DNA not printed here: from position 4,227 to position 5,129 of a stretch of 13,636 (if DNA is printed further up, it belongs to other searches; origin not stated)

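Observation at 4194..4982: XRE-HTH protein fused to an unrecognised acidic C-terminal domain, in an accessory islet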

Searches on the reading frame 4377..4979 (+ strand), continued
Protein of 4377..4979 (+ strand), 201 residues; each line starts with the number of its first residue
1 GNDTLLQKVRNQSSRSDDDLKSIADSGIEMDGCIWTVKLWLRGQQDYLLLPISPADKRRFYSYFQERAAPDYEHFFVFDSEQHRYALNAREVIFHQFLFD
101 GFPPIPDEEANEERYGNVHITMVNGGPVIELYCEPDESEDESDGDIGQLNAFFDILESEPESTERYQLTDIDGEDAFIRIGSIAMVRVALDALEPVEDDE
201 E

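Call 87: find_encoding_contigs(protein=P0272, flank=6000, max_places=1)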
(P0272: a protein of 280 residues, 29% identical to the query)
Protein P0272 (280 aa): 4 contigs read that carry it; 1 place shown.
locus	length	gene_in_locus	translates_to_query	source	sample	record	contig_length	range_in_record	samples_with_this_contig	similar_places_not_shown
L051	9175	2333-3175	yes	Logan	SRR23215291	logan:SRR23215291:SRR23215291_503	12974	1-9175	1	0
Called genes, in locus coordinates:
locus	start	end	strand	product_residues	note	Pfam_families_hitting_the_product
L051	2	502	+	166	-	?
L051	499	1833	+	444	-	PF00158:Sigma54_activat (faint), PF05496:RuvB_N, PF00004:AAA, PF07726:AAA_3 (faint), PF07728:AAA_5 (weak), PF16193:AAA_assoc_2, PF12002:MgsA_C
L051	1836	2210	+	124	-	-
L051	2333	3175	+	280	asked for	PF01381:HTH_3, PF13443:HTH_26 (weak), PF13560:HTH_31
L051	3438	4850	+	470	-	PF00849:PseudoU_synth_2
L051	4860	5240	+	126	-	-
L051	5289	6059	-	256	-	PF01226:Form_Nir_trans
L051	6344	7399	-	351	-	PF02775:TPP_enzyme_C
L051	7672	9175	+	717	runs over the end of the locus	PF03706:LPG_synthase_TM, PF04932:Wzy_C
